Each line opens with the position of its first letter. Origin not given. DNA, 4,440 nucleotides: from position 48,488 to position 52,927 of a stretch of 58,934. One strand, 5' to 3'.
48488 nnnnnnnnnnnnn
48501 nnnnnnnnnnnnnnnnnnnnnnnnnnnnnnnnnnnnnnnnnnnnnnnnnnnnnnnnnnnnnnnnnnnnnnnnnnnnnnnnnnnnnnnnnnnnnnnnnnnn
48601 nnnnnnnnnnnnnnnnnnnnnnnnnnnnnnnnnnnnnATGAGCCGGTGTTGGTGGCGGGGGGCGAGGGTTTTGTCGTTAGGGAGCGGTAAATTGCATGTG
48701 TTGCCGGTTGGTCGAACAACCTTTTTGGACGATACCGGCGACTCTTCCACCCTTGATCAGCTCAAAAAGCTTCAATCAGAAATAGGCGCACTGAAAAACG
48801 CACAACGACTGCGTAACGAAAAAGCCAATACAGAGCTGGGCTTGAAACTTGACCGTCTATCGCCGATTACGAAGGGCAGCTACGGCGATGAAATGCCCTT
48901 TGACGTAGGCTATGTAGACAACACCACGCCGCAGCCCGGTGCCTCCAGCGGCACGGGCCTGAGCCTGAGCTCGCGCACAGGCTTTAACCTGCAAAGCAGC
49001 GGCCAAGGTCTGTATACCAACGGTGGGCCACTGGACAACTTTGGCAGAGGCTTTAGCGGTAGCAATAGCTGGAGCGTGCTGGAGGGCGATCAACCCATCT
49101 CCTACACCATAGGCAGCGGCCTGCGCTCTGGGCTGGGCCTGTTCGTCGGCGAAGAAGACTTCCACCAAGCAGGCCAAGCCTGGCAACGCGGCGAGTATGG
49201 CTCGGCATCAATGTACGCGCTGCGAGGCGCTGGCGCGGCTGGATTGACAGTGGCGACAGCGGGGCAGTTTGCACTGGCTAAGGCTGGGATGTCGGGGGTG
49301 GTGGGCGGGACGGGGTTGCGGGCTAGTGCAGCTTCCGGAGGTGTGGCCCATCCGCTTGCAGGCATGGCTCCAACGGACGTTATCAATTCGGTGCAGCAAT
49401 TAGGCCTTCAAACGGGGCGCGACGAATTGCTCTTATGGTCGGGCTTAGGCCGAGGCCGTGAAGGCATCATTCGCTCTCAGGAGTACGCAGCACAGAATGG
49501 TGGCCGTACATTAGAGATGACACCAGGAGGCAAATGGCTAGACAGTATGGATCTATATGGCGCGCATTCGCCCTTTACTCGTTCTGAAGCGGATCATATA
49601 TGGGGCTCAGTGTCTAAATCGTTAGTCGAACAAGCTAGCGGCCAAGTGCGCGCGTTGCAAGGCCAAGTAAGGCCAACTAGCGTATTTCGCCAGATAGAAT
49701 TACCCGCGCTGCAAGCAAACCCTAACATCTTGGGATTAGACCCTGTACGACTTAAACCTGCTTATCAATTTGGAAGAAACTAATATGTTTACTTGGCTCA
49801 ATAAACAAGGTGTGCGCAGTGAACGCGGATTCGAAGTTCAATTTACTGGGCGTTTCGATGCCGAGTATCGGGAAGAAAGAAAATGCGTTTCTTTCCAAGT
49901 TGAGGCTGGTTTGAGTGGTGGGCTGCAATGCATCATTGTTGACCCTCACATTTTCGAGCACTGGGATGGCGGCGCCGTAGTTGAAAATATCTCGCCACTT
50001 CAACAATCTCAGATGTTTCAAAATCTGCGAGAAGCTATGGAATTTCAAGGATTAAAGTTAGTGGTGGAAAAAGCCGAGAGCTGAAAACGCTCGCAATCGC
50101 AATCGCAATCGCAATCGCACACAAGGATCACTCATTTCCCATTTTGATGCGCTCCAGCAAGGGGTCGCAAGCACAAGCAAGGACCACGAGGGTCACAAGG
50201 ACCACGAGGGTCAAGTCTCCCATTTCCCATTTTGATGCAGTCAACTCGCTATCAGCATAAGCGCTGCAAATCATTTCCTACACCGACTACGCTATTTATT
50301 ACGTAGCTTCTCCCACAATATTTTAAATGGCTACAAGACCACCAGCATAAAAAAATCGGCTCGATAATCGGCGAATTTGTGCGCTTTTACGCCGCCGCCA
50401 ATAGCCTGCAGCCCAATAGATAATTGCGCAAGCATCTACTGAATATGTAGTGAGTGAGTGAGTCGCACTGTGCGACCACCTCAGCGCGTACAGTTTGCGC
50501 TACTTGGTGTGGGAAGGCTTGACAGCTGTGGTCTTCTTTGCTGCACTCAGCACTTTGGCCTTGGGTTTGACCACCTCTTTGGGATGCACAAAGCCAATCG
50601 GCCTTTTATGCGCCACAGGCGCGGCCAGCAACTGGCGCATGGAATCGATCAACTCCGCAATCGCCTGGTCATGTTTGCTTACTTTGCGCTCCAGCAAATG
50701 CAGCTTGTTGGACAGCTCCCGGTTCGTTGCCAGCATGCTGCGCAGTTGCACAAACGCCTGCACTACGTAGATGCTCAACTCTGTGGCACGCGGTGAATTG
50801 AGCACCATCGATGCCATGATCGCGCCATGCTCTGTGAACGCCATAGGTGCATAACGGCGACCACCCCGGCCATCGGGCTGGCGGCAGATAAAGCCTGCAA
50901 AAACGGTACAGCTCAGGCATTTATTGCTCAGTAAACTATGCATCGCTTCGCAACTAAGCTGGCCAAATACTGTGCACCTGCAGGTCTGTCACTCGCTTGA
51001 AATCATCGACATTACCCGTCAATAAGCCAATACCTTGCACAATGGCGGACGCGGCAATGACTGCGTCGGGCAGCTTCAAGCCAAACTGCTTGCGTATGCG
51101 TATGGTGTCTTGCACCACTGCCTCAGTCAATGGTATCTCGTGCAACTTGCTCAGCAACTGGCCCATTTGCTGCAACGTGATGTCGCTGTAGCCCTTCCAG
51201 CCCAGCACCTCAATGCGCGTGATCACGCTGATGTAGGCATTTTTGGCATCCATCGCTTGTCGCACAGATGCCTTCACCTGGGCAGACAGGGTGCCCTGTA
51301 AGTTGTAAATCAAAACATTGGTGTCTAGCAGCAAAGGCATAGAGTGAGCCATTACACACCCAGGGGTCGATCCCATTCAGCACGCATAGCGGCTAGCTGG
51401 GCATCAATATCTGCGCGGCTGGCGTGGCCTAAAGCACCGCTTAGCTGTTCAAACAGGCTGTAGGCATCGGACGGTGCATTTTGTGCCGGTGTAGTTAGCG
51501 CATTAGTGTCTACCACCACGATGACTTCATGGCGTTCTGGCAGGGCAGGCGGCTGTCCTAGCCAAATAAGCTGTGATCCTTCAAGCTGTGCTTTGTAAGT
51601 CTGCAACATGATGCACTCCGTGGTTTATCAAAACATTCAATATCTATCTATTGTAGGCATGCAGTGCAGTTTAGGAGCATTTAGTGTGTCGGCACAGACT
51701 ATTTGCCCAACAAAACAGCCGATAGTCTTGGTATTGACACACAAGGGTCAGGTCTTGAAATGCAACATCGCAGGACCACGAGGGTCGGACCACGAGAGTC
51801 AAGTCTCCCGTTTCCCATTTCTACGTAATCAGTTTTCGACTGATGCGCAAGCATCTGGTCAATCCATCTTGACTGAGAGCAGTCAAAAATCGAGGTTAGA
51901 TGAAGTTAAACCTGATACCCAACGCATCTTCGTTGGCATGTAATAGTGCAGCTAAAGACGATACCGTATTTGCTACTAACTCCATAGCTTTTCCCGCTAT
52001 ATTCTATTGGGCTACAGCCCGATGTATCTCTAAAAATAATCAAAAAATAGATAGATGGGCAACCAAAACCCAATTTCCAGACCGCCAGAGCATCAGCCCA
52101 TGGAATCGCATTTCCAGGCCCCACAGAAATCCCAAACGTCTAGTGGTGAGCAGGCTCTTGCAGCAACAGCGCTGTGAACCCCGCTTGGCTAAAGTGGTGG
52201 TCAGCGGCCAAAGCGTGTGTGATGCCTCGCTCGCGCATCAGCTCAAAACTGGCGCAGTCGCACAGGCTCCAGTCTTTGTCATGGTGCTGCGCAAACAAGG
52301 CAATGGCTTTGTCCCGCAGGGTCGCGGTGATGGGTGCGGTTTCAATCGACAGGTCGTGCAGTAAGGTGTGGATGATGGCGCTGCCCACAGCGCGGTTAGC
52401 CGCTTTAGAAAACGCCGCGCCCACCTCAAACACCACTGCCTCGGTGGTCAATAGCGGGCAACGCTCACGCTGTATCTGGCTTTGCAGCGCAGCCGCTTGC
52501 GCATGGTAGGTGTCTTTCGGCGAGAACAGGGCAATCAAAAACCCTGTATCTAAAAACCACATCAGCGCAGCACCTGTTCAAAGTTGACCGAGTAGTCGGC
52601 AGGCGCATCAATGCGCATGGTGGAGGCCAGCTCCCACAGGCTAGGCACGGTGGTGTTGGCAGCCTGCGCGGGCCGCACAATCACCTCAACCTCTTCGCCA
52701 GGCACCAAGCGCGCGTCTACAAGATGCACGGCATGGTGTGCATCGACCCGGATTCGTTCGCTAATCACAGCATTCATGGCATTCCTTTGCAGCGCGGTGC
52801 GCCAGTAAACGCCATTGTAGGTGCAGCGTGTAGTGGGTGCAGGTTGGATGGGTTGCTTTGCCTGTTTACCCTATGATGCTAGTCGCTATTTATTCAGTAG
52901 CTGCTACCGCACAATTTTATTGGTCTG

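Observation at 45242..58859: Array of 5'-truncated polymorphic-toxin cassettes with distinct C-termini and immunity genes (a silent cassette store?)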

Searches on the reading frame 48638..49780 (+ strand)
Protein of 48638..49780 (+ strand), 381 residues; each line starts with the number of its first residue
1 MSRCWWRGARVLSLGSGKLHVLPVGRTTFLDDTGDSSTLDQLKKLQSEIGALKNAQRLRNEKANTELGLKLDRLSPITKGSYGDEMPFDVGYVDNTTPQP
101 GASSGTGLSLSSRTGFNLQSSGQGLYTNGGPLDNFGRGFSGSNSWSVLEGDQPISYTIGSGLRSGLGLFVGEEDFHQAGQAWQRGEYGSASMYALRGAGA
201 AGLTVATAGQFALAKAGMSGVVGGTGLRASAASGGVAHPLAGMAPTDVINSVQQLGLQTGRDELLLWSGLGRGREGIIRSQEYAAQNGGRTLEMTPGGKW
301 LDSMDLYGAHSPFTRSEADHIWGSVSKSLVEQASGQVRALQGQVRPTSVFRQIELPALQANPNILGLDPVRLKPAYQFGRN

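Call 7: search_protein_families(library=pfam, proteins=[window:48638-49780:+], max_evalue=0.01)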
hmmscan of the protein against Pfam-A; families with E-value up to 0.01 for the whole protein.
window:48638-49780:+ (381 aa): 0 families

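Call 37: search_protein_families(library=ncbifam, proteins=[window:48638-49780:+], max_evalue=0.01)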
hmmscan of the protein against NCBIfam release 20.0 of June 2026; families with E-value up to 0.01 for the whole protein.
window:48638-49780:+ (381 aa): 0 families

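Call 66: search_protein_representatives(protein=window:48692-49780:+)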
Query: 363 residues. Proteins with E-value up to 0.001 (for the whole library): 780; up to 1e-10: 199; up to 1e-30: 56. The best 150 are listed.
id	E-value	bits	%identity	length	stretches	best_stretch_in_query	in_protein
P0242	1.5e-89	316.9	58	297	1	88-361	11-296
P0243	5.6e-74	265.7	55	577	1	111-360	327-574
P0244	3.7e-71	256.4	56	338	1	104-360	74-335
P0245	3.5e-63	230.2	66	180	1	193-363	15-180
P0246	1.0e-62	228.6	59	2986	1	164-361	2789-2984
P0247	7.8e-58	212.6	58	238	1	183-361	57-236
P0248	2.2e-53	198.0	56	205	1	176-361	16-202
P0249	8.3e-52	192.8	60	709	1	210-361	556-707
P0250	1.0e-51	192.4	47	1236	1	124-362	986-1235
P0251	5.0e-51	190.2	70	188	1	177-327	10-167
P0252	6.5e-50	186.5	58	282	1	175-358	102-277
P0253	9.2e-50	186.0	51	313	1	177-363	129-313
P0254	8.4e-49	182.9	65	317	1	60-214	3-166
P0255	8.3e-46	173.0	55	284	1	208-359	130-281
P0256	9.0e-46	172.9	52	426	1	201-363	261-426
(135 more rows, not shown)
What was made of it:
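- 48692..49783 (+): Cassette M2 toxin CT2, in the +1 frame relative to its linker. It contains an ADP-ribosyl-cyclase (ARC) toxin domain at about 49172-49780. A TTG start has GGGAG 7 nt upstream. There are 780 homologues, with the domain always at the extreme C-terminus of proteins of up to 2986 aa (call 66).
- The CT2 domain is always C-terminal, in proteins of up to 2986 aa (call 66).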

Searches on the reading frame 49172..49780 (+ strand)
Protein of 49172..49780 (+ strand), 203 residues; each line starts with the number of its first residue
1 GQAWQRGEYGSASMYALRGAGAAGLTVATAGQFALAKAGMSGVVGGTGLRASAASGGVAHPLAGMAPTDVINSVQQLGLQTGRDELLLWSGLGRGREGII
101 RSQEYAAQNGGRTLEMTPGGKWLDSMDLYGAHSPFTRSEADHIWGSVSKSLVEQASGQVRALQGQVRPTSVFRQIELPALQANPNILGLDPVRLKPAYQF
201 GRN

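Call 85: search_protein_families(library=pfam, proteins=[window:49172-49780:+], max_evalue=1)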
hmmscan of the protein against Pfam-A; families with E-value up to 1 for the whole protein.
window:49172-49780:+ (203 aa): 1 family
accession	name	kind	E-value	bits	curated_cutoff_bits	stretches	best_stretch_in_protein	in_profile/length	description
PF02267.23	Rib_hydrolayse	-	0.24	11.1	25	1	139-182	129-177/241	ADP-ribosyl cyclase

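Call 91: search_solved_structures(query=A6, max_evalue=1, show_alignments=1)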
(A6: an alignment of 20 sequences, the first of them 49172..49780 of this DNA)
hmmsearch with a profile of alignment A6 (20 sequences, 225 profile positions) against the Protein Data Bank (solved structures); distinct sequences matched with E-value up to 1: 16.
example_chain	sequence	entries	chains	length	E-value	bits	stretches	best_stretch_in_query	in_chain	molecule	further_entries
9ro8_A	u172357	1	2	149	1e-20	77.9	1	88-214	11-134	ADP-ribosylcyclase toxin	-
9ouf_A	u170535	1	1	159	3e-20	76.3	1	100-215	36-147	Ribonuclease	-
1lbe_A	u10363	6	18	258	0.00063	22.9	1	164-214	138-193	ADP RIBOSYL CYCLASE | ADP-ribosyl cyclase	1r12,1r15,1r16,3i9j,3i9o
3zwo_A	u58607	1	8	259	0.00064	22.9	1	164-214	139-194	ADP-RIBOSYL CYCLASE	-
3zwm_A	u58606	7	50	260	0.00065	22.9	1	164-214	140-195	ADP-RIBOSYL CYLCASE | ADP-RIBOSYL CYCLASE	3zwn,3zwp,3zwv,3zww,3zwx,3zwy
1r0s_A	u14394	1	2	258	0.0084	19.2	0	164-212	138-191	ADP-ribosyl cyclase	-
3i9k_A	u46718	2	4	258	0.011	18.9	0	164-212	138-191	ADP-ribosyl cyclase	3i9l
5bnf_A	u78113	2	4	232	0.012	18.7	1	164-204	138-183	Uncharacterized protein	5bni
2eg9_A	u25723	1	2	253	0.039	17.1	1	164-205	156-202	ADP-ribosyl cyclase 1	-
3gh3_A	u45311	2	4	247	0.04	17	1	165-204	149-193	Ecto-NAD+ glycohydrolase (CD38 molecule) | CD38 molecule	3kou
3p5s_A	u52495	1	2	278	0.056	16.5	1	165-204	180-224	CD38 molecule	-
3gc6_A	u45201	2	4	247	0.3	14.1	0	165-204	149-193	Ecto-NAD+ glycohydrolase (CD38 molecule)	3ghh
7duo_B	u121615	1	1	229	0.69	13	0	163-204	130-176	ADP-ribosyl cyclase/cyclic ADP-ribose hydrolase 1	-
8il3_C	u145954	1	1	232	0.72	12.9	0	163-204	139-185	ADP-ribosyl cyclase/cyclic ADP-ribose hydrolase 1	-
9vxl_A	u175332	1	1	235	0.92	12.6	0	163-204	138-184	ADP-ribosyl cyclase/cyclic ADP-ribose hydrolase 1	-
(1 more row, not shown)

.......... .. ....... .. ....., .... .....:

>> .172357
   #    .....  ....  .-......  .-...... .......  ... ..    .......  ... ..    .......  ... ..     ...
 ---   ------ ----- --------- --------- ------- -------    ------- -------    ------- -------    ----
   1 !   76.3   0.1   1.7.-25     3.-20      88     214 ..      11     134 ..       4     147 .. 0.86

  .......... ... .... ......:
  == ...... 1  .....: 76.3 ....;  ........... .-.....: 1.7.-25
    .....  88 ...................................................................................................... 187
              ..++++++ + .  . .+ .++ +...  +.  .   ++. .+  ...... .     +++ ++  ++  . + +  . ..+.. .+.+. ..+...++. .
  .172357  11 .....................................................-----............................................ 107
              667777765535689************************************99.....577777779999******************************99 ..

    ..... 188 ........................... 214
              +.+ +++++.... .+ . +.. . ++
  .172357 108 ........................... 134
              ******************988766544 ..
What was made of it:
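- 48692..49783 (+): A profile against PDB hits 9ro8_A 'ADP-ribosylcyclase toxin' at E 1e-20 and Aplysia cyclase at 6e-4 (call 91).
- CT2 is an ARC toxin (call 91).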

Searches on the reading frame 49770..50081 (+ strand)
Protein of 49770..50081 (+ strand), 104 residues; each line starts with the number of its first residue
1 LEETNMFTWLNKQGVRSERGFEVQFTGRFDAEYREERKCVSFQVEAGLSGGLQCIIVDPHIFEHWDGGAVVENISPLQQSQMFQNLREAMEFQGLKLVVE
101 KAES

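Call 7: search_protein_families(library=pfam, proteins=[window:49770-50081:+], max_evalue=0.01)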
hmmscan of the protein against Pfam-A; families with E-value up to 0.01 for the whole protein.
window:49770-50081:+ (104 aa): 0 families

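Call 37: search_protein_families(library=ncbifam, proteins=[window:49770-50081:+], max_evalue=0.01)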
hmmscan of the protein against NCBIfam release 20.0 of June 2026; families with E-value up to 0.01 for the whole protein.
window:49770-50081:+ (104 aa): 0 families

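Call 85: search_protein_families(library=pfam, proteins=[window:49785-50081:+], max_evalue=1)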
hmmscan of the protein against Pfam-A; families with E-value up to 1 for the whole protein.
window:49785-50081:+ (99 aa): 0 families
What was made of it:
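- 49785..50084 (+): Immunity gene 2 (99 aa, 45% GC). It has no Pfam hit (call 85).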

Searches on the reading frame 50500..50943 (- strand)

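Call 8: search_protein_families(library=pfam, proteins=[window:50500-50943:-], max_evalue=0.01)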
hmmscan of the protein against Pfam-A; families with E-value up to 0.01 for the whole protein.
window:50500-50943:- (147 aa): 2 families
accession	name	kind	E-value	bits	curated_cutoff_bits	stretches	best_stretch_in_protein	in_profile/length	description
PF10543.14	ORF6N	-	0.0033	18.1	27.8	1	25-46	64-85/86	ORF6N domain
PF14197.11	Cep57_CLD_2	-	0.0052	17.3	27.1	1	70-98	1-29/67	Centrosome localisation domain of PPC89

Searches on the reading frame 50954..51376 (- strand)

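Call 8: search_protein_families(library=pfam, proteins=[window:50954-51376:-], max_evalue=0.01)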
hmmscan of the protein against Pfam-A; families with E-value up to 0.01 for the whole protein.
window:50954-51376:- (140 aa): 1 family
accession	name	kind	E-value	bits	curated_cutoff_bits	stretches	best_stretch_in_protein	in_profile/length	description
PF01850.27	PIN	-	1.4e-11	45.4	23.6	1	16-130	2-118/120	PIN domain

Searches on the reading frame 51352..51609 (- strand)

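Call 8: search_protein_families(library=pfam, proteins=[window:51352-51609:-], max_evalue=0.01)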
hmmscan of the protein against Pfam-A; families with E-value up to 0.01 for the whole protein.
window:51352-51609:- (85 aa): 0 families

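Call 37: search_protein_families(library=ncbifam, proteins=[window:51352-51609:-], max_evalue=0.01)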
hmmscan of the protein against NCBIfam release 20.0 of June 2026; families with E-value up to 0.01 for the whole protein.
window:51352-51609:- (85 aa): 0 families

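Call 85: search_protein_families(library=pfam, proteins=[window:51352-51609:-], max_evalue=1)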
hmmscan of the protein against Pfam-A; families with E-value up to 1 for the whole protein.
window:51352-51609:- (85 aa): 1 family
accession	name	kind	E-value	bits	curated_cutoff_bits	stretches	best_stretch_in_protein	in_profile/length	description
PF14133.12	DUF4300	-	0.33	11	27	1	28-80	105-158/252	Domain of unknown function (DUF4300)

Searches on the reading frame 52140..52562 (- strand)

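Call 8: search_protein_families(library=pfam, proteins=[window:52140-52562:-], max_evalue=0.01)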
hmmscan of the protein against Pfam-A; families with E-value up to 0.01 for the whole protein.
window:52140-52562:- (140 aa): 1 family
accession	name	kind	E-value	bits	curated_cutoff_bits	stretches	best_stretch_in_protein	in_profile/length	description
PF01850.27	PIN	-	1.3e-09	39.1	23.6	1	3-128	2-118/120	PIN domain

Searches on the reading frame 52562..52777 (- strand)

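Call 8: search_protein_families(library=pfam, proteins=[window:52562-52777:-], max_evalue=0.01)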
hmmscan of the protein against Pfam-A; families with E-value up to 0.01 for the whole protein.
window:52562-52777:- (71 aa): 0 families

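Call 37: search_protein_families(library=ncbifam, proteins=[window:52562-52777:-], max_evalue=0.01)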
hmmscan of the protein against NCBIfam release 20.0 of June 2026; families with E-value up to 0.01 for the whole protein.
window:52562-52777:- (71 aa): 0 families

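Call 85: search_protein_families(library=pfam, proteins=[window:52562-52777:-], max_evalue=1)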
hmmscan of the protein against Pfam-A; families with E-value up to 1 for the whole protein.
window:52562-52777:- (71 aa): 1 family
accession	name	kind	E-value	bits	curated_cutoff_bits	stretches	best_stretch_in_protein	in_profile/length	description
PF10671.14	TcpQ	-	0.073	13.6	27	1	34-71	16-51/80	Toxin co-regulated pilus biosynthesis protein Q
